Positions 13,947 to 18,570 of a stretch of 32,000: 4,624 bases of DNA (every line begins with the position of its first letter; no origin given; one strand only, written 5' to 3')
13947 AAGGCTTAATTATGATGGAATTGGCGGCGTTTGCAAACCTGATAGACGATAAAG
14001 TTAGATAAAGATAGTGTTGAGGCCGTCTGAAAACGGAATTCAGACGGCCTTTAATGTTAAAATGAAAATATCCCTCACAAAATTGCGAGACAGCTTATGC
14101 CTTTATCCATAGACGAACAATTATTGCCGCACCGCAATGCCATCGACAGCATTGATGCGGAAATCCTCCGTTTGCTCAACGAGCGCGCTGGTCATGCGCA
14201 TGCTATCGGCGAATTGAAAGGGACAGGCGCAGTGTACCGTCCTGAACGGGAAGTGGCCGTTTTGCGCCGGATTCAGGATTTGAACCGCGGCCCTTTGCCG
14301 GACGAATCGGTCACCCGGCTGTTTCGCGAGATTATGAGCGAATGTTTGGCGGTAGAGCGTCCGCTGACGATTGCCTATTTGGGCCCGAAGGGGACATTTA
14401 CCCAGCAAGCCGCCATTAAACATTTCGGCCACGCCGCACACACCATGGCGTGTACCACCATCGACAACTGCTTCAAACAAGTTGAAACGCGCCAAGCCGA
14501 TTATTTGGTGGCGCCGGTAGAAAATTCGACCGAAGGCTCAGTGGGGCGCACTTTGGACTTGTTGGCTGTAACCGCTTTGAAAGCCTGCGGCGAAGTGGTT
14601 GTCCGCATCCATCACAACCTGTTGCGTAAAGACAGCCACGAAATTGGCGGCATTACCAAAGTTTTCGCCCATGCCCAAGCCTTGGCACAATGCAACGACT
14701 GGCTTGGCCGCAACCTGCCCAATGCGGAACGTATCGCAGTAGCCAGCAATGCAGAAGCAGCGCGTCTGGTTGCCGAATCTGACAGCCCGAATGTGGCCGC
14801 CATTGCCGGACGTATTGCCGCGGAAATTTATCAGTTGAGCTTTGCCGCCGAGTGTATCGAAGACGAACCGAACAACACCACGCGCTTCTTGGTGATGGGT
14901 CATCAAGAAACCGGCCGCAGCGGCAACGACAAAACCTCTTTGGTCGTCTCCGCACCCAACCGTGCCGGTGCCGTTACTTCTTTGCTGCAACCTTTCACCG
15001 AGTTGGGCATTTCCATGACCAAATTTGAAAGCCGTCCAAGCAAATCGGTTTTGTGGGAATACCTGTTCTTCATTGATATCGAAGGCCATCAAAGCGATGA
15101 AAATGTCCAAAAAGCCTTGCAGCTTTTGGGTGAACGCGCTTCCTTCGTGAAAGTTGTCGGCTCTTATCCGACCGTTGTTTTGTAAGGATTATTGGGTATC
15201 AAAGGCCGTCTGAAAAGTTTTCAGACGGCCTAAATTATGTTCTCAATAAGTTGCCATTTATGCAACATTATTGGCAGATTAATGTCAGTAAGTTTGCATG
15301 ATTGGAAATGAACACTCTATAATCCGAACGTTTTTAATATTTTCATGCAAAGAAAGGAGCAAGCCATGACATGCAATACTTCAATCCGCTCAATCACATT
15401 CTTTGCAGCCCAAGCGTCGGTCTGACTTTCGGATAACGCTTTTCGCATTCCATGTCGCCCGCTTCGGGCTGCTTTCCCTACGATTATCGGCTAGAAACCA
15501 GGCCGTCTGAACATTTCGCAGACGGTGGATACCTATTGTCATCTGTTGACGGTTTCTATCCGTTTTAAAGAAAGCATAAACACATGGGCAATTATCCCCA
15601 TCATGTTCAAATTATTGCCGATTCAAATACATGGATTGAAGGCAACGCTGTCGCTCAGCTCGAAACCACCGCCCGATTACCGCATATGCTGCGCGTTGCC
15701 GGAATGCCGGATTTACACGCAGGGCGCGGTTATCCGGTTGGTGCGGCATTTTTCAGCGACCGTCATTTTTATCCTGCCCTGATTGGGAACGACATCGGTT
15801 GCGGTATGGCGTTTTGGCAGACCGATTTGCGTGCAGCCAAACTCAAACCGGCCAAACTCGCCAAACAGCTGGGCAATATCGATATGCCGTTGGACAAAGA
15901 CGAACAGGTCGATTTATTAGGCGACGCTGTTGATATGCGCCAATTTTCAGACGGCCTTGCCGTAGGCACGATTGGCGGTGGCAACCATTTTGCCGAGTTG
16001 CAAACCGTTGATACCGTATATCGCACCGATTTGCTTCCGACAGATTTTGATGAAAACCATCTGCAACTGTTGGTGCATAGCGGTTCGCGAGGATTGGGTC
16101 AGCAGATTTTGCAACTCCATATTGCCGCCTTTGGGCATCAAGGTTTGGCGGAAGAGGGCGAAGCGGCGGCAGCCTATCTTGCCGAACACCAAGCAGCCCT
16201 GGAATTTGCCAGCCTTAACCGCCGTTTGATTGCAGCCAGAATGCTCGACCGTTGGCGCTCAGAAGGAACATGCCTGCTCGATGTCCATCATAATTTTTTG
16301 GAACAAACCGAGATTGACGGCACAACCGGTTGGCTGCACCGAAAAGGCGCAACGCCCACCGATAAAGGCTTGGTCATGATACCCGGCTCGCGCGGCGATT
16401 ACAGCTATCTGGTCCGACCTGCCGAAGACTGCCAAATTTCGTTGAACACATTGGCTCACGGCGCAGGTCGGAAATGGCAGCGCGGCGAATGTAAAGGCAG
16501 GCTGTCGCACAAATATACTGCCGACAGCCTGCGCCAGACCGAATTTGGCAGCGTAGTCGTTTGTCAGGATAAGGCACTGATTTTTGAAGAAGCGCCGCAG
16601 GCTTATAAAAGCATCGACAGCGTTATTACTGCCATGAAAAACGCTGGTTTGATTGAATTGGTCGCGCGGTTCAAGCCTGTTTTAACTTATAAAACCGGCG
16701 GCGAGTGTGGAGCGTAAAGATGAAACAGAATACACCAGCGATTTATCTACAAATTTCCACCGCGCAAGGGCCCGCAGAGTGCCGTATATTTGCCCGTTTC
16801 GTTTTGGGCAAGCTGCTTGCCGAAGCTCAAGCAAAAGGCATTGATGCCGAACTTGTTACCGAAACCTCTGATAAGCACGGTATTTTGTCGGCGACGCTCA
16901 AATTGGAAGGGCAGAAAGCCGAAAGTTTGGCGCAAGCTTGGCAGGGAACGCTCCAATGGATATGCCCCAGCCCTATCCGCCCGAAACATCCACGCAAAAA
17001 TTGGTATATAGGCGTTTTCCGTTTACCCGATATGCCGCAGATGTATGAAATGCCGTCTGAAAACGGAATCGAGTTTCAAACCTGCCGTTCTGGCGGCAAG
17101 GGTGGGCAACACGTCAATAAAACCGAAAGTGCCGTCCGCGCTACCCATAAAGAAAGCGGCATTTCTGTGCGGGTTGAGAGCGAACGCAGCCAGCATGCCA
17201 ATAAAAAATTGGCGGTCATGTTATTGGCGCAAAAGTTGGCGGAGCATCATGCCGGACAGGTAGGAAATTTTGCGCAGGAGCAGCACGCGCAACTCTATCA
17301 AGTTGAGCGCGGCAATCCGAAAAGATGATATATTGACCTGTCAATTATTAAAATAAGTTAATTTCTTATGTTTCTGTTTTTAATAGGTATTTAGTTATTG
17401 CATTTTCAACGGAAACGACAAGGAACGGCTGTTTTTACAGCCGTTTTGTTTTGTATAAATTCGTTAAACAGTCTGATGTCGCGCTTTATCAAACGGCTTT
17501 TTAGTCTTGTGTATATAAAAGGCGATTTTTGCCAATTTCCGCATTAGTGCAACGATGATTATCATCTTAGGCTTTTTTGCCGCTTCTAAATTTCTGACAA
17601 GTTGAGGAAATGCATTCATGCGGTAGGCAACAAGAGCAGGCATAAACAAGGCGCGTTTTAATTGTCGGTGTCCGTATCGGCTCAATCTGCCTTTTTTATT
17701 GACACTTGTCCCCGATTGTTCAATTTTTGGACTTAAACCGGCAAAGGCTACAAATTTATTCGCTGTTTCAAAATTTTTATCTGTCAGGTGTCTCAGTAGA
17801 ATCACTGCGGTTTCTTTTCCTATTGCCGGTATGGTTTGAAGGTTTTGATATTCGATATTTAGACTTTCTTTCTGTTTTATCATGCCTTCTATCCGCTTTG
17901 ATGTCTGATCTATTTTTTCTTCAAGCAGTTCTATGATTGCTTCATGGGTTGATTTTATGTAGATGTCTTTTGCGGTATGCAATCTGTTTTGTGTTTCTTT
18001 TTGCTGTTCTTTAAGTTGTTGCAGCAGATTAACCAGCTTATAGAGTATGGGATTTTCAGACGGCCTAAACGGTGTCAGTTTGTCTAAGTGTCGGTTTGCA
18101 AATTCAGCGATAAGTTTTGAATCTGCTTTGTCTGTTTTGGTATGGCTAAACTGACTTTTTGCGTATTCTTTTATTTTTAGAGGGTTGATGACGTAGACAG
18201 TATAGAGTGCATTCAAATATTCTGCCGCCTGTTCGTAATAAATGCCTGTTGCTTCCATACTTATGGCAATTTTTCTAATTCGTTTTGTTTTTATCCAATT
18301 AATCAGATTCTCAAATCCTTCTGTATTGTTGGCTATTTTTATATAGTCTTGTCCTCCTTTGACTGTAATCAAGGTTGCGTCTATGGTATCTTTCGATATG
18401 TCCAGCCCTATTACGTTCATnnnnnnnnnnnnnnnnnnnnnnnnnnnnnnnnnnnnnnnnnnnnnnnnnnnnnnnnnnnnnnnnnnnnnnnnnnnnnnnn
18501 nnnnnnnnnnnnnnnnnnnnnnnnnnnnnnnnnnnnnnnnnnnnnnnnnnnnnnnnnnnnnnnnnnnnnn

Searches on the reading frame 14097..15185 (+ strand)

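Call 62: search_protein_families(library=pfam, proteins=[window:14097-15185:+], max_evalue=0.00001)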
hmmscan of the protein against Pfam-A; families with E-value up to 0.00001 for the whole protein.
window:14097-15185:+ (362 aa): 3 families
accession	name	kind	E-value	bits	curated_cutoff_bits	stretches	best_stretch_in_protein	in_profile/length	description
PF00800.23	PDT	-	2.5e-66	223.4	25.2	1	92-271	1-180/181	Prephenate dehydratase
PF01817.26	CM_2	-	1.8e-24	86.2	27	1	13-87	2-79/80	Chorismate mutase type II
PF01842.31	ACT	-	3.9e-10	39.8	27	1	280-342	1-62/66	ACT domain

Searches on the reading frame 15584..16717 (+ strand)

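Call 62: search_protein_families(library=pfam, proteins=[window:15584-16717:+], max_evalue=0.00001)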
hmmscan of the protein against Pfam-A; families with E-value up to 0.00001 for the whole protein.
window:15584-16717:+ (377 aa): 1 family
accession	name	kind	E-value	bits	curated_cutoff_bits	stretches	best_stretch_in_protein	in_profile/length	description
PF01139.22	RtcB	-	2.5e-72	244.8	27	2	126-370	146-425/426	tRNA-splicing ligase RtcB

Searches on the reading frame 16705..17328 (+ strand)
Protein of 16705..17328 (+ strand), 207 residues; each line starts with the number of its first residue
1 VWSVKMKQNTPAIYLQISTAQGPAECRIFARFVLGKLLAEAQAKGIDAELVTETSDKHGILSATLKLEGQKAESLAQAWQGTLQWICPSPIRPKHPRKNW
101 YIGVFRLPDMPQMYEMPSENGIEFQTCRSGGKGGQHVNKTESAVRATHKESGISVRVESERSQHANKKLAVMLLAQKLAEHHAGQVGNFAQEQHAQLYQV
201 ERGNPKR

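Call 62: search_protein_families(library=pfam, proteins=[window:16705-17328:+], max_evalue=0.00001)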
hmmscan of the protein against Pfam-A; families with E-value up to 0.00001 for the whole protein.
window:16705-17328:+ (207 aa): 1 family
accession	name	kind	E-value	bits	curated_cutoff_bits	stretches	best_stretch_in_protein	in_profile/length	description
PF00472.26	RF-1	-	3.9e-23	82.1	35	1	119-194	9-85/116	RF-1 domain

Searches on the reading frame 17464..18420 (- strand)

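Call 62: search_protein_families(library=pfam, proteins=[window:17464-18420:-], max_evalue=0.00001)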
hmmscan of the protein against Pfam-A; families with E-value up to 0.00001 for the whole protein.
window:17464-18420:- (318 aa): 2 families
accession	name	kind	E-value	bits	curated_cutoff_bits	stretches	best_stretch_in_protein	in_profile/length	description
PF01548.23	DEDD_Tnp_IS110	-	2.6e-23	82.9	29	1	4-150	1-149/155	Transposase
PF02371.22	Transposase_20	-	1.8e-21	76.7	21.3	1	192-269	2-79/87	Transposase IS116/IS110/IS902 family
